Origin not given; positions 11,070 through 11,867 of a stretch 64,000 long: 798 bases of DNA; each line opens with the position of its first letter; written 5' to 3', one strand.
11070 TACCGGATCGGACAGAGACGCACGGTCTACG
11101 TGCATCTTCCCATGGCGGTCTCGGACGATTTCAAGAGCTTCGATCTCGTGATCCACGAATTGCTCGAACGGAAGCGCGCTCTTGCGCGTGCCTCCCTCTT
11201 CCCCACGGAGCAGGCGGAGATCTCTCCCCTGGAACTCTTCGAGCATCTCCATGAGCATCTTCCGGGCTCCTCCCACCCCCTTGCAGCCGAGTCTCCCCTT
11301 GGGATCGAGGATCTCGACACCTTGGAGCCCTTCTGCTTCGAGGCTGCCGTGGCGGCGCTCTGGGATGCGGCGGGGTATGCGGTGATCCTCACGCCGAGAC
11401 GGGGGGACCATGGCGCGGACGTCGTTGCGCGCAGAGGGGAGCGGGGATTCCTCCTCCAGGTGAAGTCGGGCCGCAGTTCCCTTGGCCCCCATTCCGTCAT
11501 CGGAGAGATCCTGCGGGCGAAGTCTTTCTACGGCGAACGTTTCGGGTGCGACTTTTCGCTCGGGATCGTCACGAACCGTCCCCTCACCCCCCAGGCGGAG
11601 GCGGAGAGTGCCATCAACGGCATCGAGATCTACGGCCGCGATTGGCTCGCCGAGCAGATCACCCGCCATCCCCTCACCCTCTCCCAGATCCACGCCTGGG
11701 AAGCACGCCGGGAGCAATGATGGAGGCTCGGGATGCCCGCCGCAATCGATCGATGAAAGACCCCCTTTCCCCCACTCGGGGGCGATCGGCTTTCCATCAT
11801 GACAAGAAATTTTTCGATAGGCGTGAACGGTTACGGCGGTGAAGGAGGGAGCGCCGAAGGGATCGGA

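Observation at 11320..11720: ZorD-like helicase carries a C-terminal Mrr-type PD-(D/E)xK nuclease domain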

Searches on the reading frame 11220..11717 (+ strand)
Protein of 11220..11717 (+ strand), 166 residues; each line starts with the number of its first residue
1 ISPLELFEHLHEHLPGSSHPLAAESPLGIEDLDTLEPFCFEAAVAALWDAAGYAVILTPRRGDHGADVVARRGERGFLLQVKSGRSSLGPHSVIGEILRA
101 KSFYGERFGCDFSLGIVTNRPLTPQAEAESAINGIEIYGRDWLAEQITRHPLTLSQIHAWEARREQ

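Call 7: search_protein_families(library=pfam, proteins=[window:11220-11717:+], max_evalue=0.1)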
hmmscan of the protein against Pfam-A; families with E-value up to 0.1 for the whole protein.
window:11220-11717:+ (166 aa): 1 family
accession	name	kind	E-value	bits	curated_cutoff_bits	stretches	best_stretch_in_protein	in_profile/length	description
PF04471.18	Mrr_cat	-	3.1e-11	43.9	21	1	32-145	1-113/115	Restriction endonuclease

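Call 8: search_protein_families(library=padloc, proteins=[window:11220-11717:+], max_evalue=0.01)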
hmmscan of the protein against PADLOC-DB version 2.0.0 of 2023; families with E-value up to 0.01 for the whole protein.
window:11220-11717:+ (166 aa): 6 families
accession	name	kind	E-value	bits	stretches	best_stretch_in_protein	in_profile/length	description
PDLC00631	ZorD1|ZorD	-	1.2e-22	77.6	1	9-157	922-1070/1071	"SWI2/SNF2 helicase, Mrr-like nuclease"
PDLC00628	ZorD1|ZorD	-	7.3e-14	48.4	1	23-158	1014-1150/1171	"SWI2/SNF2 helicase, Mrr-like nuclease"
PDLC00630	ZorD1|ZorD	-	1.2e-06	25.3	1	36-157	681-806/817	"SWI2/SNF2 helicase, Mrr-like nuclease"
PDLC04819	PDC-S02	-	9.3e-06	23.1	1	32-88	193-254/334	-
PDLC04796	PDC-S02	-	0.00024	18.1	1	30-71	238-280/390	-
PDLC04815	PDC-S02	-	0.00025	18.5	1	41-90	211-265/346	-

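Call 10: search_solved_structures(query=window:11220-11717:+, max_evalue=1, show_alignments=3)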
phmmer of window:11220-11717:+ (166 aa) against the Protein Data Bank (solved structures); distinct sequences matched with E-value up to 1: 2.
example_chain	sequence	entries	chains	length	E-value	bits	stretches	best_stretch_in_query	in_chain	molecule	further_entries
7lg5_A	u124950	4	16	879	0.13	15.2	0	24-56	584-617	Cyanophycin synthase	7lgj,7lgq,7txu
7txv_A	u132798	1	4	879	0.13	15.2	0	24-56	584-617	Cyanophycin synthase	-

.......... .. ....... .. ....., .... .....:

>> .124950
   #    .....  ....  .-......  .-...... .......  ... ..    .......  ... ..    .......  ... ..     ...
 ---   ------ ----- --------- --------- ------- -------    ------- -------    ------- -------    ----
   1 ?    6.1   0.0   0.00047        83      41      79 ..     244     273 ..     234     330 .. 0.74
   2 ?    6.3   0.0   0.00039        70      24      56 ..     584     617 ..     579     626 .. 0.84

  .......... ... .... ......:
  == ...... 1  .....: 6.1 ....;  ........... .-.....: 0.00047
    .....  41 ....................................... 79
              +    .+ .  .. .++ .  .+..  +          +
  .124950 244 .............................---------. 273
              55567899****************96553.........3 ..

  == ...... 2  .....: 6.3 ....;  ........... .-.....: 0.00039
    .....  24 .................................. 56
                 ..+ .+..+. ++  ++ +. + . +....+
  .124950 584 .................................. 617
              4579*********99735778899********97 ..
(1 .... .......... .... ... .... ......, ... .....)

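Call 33: predict_structure(alignment_id=A1)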
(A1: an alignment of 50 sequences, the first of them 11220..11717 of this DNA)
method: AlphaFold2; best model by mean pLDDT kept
length: 166 residues; sequences in the alignment: 50
mean_pLDDT: 91.3   pTM: 0.82
mean pLDDT of the five models: 91.3, 91.2, 91.2, 90.5, 90.1
residues with pLDDT >= 90: 134; 70-90: 17; 50-70: 12; < 50: 3
segments of 3 or more residues with pLDDT < 50: none
pLDDT, mean of each block of 10 residues (from residue 1): 71 57 88 97 98 97 95 95 89 90 95 97 95 97 98 97 96
secondary structure, 60 per line:
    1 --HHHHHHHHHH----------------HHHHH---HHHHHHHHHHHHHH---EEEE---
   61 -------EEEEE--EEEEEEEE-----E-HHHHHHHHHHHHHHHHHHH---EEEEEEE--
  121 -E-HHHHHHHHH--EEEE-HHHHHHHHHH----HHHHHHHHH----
elements in order: H3-12 H29-33 H37-50 E54-57 E68-72 E75-82 H90-108 E112-118 H124-132 E135-138 H140-149 H154-162

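Call 36: fold_search(model_id=the predicted structure, library=pdb)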
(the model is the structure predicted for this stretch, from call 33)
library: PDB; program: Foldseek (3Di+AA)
matches with E <= 10: 941; with E <= 0.001: 8
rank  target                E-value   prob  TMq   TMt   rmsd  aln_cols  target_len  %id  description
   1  4f0q_D                7.1e-06  1.00  0.51  0.22   4.8       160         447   19  MspJI Restriction Endonuclease - P21 Form (released 2012-08-08)
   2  1y88                  7.6e-06  1.00  0.50  0.46   3.0       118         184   19  Crystal Structure of Protein of Unknown Function AF1548 (released 2004-12-21)
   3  4f0p_A                7.6e-06  1.00  0.50  0.22   5.0       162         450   17  MspJI Restriction Endonuclease - P31 Form (released 2012-08-08)
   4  4f0p_B                1.8e-05  1.00  0.56  0.24   4.4       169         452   19  MspJI Restriction Endonuclease - P31 Form (released 2012-08-08)
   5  4oc8_A                7.9e-05  1.00  0.52  0.26   4.8       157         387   18  DNA modification-dependent restriction endonuclease AspBHI (released 2014-03-19)
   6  4f0p_C                3.3e-04  1.00  0.48  0.21   8.9       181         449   13  MspJI Restriction Endonuclease - P31 Form (released 2012-08-08)
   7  2vld_B                7.8e-04  1.00  0.41  0.31   3.1        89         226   21  crystal structure of a repair endonuclease from Pyrococcus abyssi (released 2009-05-19)
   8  2vld_A                8.3e-04  1.00  0.45  0.34   3.3       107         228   18  crystal structure of a repair endonuclease from Pyrococcus abyssi (released 2009-05-19)
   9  2eo0_A                1.4e-03  0.98  0.36  0.44   8.9       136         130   20  Crystal Structure of Holliday Junction Resolvase ST1444 (released 2007-10-02)
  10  5gke_A                1.6e-03  1.00  0.50  0.36   4.8       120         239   15  Structure of EndoMS-dsDNA1 complex (released 2016-11-02)
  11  1xmx                  1.7e-03  1.00  0.38  0.18   7.9       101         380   16  Crystal structure of protein VC1899 from Vibrio cholerae (released 2004-11-16)
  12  2eo0_B                1.9e-03  0.99  0.34  0.43   7.5       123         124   20  Crystal Structure of Holliday Junction Resolvase ST1444 (released 2007-10-02)
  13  8z4i_B                2.5e-03  1.00  0.40  0.20   6.7       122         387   13  crystal structure of Cdn1 in complex with cA3 (released 2026-02-04)
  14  2p14                  3.5e-03  1.00  0.49  0.45  12.3       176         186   11  Crystal structure of small subunit (R.BspD6I2) of the heterodimeric restriction endonuclease R.BspD6I (released 2008-03-11)
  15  9dou_A                5.2e-03  0.28  0.19  0.05  13.9       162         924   11  Taeniopygia guttata R2 retrotransposon (R2Tg) initiating target-primed reverse transcription (released 2025-05-21)
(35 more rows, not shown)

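Call 49: find_homologous_proteins(query=window:11220-11717:+, max_evalue=0.001)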
Query window:11220-11717:+: 326 candidates shared short words with the query, none scored E <= 0.001.

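Call 71: search_solved_structures(query=A3, max_evalue=1, show_alignments=4)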
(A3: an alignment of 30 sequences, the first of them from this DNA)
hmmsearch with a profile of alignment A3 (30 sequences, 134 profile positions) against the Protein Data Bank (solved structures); distinct sequences matched with E-value up to 1: 27.
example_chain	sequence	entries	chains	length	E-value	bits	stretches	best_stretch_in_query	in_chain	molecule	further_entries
1y88_A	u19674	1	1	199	0.0021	20.9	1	17-113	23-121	Hypothetical protein AF1548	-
8tl7_A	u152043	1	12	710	0.51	13.1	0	42-84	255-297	Computationally designed protein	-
4qwb_A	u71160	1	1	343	0.54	13.1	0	84-127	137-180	DNA polymerase IV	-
3pr4_A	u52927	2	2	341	0.55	13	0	84-127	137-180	DNA polymerase IV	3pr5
2ago_A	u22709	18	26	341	0.55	13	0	84-127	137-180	DNA polymerase IV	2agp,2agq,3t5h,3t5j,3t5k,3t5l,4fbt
3gii_A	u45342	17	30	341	0.55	13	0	84-127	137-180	DNA polymerase IV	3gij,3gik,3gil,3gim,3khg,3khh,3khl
2rdi_A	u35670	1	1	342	0.55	13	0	84-127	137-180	DNA polymerase IV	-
4tqr_A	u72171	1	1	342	0.55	13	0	84-127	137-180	DNA polymerase IV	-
4g3i_A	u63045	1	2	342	0.55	13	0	84-127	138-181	DNA polymerase IV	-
4qwc_A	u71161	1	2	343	0.55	13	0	84-127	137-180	DNA polymerase IV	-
3v6k_A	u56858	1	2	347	0.57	13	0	84-127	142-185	DNA polymerase IV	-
3pvx_A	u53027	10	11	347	0.57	13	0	84-127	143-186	DNA polymerase IV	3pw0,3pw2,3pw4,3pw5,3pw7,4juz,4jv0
2imw_P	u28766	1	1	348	0.57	13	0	84-127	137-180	DNA polymerase IV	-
3v6h_A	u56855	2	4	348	0.57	13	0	84-127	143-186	DNA polymerase IV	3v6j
4qw8_A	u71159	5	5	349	0.57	13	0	84-127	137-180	DNA polymerase IV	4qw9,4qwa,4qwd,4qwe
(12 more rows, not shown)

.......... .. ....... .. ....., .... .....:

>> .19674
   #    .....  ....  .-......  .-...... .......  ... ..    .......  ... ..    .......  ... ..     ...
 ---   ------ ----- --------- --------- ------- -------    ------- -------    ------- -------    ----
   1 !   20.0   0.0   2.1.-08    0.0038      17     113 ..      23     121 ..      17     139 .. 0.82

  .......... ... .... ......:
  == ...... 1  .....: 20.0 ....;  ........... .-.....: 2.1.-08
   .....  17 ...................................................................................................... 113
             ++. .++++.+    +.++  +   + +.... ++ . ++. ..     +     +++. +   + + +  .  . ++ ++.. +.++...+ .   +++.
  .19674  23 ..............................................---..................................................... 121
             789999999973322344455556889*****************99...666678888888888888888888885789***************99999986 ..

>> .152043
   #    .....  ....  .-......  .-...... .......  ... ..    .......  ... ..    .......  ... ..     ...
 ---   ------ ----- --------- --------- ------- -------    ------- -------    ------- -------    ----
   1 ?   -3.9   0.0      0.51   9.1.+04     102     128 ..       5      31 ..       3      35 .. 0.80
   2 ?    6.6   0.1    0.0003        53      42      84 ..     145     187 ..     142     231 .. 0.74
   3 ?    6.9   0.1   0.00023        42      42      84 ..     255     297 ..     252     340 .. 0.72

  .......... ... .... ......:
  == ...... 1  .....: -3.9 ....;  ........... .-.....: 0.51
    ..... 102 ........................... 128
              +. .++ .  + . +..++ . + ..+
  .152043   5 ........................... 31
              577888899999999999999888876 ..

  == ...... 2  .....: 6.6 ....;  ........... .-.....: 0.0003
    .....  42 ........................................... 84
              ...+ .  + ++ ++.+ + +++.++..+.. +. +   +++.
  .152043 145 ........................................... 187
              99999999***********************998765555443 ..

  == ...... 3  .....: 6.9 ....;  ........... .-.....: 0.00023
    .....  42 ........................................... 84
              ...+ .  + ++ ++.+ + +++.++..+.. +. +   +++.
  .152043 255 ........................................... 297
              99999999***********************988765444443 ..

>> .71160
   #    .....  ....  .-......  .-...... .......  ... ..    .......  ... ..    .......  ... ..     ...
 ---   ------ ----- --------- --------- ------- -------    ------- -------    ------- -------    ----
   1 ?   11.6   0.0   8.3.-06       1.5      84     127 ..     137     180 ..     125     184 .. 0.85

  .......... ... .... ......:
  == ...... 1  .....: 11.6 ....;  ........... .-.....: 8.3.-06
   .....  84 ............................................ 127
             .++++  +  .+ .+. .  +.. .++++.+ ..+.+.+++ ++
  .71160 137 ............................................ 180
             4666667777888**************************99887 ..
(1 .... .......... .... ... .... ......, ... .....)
